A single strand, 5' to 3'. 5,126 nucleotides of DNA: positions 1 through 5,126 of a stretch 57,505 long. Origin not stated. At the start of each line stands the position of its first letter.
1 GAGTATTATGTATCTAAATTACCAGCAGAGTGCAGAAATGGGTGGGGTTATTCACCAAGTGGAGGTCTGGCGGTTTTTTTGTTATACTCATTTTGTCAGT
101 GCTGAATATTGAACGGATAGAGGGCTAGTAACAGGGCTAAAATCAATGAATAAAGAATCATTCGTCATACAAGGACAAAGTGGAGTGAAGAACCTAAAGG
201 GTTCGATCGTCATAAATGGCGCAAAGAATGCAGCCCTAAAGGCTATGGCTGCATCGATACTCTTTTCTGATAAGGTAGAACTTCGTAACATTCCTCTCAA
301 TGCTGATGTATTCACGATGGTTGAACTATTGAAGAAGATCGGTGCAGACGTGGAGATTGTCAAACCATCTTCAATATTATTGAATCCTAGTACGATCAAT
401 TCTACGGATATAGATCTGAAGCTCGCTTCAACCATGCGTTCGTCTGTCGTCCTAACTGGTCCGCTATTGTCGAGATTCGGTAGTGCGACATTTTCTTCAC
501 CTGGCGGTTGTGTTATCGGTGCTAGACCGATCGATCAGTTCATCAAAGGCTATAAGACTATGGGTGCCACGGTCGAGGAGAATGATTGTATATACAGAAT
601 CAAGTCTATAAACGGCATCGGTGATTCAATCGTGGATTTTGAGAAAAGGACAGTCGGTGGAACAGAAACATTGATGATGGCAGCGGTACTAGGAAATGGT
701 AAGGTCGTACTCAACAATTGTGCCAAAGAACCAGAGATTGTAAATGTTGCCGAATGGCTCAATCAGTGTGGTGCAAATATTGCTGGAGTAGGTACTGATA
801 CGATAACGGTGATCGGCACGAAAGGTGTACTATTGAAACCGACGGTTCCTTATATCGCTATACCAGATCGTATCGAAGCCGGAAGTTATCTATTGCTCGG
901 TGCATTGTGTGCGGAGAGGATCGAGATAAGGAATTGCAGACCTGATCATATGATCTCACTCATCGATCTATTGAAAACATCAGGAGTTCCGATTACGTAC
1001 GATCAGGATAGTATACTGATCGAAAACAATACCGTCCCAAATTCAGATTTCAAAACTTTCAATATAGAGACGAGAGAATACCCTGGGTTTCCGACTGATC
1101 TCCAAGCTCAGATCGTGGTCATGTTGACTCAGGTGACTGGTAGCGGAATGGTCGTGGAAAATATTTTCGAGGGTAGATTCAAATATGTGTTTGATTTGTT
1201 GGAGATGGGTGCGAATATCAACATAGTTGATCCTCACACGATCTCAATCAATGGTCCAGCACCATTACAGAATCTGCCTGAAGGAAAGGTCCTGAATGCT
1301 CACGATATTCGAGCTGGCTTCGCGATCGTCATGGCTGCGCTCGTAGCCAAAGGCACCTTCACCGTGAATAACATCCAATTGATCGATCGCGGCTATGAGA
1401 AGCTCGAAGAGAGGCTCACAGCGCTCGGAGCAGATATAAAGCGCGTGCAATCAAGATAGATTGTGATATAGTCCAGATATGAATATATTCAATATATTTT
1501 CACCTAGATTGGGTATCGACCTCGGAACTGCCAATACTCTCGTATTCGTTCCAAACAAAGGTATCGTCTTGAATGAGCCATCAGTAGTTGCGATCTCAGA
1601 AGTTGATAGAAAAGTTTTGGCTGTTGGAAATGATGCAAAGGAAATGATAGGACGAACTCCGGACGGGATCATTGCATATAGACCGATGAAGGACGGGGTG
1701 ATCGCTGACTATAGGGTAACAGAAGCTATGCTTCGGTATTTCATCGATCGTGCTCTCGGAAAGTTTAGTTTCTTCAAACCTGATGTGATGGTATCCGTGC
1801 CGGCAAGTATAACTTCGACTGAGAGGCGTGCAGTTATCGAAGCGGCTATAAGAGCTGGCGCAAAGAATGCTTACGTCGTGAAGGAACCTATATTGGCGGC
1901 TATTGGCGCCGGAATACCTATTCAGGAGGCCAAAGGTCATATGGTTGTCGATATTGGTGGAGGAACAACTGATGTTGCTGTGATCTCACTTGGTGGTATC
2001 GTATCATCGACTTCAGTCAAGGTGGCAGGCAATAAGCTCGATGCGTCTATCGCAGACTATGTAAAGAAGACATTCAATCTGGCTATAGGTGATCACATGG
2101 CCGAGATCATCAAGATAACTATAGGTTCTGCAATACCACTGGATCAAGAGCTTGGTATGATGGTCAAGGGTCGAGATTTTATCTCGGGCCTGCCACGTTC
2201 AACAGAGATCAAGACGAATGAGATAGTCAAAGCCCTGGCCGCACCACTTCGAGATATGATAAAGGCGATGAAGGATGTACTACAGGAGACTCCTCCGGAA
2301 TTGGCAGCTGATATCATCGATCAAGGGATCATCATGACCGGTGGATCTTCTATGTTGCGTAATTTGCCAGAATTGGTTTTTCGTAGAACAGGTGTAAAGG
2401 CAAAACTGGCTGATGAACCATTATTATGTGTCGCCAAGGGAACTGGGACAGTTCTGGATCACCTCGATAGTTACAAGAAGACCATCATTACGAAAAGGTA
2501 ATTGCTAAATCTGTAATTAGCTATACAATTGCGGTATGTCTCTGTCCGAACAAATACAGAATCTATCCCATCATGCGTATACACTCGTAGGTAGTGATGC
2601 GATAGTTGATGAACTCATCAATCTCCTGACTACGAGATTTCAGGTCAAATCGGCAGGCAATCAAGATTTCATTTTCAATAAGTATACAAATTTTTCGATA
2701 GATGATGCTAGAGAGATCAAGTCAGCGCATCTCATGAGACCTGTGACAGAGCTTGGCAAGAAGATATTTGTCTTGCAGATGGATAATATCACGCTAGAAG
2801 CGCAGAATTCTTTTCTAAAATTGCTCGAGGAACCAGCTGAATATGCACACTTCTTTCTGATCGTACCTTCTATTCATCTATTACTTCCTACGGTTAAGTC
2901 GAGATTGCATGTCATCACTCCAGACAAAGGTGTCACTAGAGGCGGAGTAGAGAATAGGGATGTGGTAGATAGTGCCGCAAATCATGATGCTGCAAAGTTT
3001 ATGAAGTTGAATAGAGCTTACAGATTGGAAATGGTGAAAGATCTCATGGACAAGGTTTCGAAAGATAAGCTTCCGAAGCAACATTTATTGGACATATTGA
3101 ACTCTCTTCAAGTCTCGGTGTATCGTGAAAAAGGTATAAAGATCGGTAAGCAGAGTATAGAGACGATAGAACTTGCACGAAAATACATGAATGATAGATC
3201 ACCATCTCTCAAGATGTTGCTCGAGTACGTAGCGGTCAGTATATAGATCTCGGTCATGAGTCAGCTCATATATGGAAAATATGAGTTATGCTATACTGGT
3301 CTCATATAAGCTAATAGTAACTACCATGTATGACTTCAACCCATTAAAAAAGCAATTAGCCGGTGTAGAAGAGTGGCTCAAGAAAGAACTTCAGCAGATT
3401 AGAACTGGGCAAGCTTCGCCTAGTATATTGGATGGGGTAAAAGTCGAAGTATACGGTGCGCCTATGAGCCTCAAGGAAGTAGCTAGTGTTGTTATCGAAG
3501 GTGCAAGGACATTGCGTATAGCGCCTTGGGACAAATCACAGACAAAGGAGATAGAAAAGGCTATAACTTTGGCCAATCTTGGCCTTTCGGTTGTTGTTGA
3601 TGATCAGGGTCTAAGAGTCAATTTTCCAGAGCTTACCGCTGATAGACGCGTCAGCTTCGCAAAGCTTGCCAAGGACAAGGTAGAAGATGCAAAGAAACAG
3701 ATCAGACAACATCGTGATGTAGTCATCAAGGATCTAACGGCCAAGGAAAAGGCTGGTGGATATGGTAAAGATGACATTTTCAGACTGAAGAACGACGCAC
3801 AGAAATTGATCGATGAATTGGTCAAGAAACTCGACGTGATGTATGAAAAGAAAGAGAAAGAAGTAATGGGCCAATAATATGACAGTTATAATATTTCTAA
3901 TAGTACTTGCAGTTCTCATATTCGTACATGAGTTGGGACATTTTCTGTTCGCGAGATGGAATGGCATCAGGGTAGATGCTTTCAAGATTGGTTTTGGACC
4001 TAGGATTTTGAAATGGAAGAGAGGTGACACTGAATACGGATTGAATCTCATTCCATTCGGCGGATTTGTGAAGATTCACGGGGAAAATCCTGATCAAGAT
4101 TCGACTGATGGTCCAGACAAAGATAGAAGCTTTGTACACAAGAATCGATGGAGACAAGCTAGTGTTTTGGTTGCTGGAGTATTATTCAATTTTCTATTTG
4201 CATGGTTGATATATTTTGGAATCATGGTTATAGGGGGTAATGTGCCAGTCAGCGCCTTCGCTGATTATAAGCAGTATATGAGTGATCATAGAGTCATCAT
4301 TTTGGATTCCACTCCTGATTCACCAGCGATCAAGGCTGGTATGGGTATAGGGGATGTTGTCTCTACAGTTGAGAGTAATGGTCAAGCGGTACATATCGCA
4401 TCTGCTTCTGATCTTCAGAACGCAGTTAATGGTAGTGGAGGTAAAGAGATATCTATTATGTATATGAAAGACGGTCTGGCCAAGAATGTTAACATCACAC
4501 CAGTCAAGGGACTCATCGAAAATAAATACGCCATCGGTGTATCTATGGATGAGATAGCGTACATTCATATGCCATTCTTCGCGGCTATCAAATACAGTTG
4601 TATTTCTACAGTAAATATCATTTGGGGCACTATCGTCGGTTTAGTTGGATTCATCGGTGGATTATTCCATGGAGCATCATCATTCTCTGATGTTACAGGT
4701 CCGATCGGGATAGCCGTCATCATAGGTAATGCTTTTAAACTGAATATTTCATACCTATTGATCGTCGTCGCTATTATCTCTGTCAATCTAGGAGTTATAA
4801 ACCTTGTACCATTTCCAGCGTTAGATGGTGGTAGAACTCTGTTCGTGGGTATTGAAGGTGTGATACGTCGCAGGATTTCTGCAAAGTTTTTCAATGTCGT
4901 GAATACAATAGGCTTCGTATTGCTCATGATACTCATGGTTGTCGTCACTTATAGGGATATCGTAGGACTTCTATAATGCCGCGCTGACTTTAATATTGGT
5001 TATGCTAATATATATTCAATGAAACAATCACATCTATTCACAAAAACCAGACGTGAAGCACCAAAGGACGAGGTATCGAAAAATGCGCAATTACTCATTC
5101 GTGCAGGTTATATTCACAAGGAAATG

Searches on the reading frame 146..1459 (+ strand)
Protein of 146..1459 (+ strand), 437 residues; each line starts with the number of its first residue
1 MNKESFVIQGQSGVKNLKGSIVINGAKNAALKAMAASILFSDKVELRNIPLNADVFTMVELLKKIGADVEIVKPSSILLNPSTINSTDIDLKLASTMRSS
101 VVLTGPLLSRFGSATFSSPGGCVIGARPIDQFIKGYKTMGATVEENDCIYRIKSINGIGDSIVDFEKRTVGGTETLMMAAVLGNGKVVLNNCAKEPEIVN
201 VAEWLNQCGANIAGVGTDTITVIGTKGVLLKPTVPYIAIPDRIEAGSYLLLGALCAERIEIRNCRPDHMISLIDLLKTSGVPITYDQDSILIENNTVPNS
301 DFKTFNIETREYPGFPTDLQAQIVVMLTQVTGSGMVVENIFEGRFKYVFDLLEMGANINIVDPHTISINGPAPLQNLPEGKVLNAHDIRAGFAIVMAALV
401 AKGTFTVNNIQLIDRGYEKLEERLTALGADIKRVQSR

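Call 83: search_protein_families(library=pfam, proteins=[window:146-1459:+], max_evalue=0.0001)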
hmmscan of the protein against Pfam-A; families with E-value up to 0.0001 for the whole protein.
window:146-1459:+ (437 aa): 1 family
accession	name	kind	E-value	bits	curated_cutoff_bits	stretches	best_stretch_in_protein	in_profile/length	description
PF00275.25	EPSP_synthase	-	7.7e-71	239.4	22.8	1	13-424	3-417/417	EPSP synthase (3-phosphoshikimate 1-carboxyvinyltransferase)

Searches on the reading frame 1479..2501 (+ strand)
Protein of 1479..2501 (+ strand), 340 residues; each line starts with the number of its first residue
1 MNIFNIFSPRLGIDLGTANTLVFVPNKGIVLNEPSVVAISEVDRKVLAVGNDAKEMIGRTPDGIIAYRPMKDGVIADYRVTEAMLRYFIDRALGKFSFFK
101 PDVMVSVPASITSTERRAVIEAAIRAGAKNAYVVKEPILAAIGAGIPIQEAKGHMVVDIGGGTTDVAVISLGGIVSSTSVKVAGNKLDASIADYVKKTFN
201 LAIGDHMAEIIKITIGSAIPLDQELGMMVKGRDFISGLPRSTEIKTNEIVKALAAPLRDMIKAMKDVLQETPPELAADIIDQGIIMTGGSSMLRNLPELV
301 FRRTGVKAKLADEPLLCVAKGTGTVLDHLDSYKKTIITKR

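Call 83: search_protein_families(library=pfam, proteins=[window:1479-2501:+], max_evalue=0.0001)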
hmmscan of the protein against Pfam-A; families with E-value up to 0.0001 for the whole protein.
window:1479-2501:+ (340 aa): 4 families
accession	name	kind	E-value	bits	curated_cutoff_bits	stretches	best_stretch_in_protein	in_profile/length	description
PF06723.19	MreB_Mbl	-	3.8e-134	447.1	27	1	10-333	3-326/327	MreB/Mbl protein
PF00012.26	HSP70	-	3.9e-13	48.9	20.6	1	102-304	135-350/599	Hsp70 protein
PF14450.12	FtsA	-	2.8e-11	44.3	31.8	1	155-311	1-110/127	Cell division protein FtsA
PF00022.25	Actin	-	8.3e-11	41.5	27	1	46-197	45-189/410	Actin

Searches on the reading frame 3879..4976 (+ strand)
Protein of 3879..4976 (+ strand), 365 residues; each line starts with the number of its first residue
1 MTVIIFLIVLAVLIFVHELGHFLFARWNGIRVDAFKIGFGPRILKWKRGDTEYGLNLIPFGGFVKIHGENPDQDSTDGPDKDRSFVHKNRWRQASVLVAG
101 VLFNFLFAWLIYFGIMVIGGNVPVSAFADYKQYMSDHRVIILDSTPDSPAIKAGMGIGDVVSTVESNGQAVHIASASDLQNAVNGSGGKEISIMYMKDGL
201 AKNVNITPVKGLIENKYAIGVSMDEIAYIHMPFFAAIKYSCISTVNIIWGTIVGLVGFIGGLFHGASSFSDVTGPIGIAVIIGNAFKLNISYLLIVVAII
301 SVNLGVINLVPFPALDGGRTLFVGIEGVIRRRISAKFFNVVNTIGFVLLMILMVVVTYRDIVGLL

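Call 83: search_protein_families(library=pfam, proteins=[window:3879-4976:+], max_evalue=0.0001)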
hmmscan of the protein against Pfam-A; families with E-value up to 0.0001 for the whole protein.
window:3879-4976:+ (365 aa): 2 families
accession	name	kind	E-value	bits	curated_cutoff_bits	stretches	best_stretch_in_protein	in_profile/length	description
PF02163.28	Peptidase_M50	-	1.5e-59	201.4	27.2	1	6-352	2-221/221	Peptidase family M50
PF13180.12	PDZ_2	-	2.1e-05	25.2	27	1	135-206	10-78/80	PDZ domain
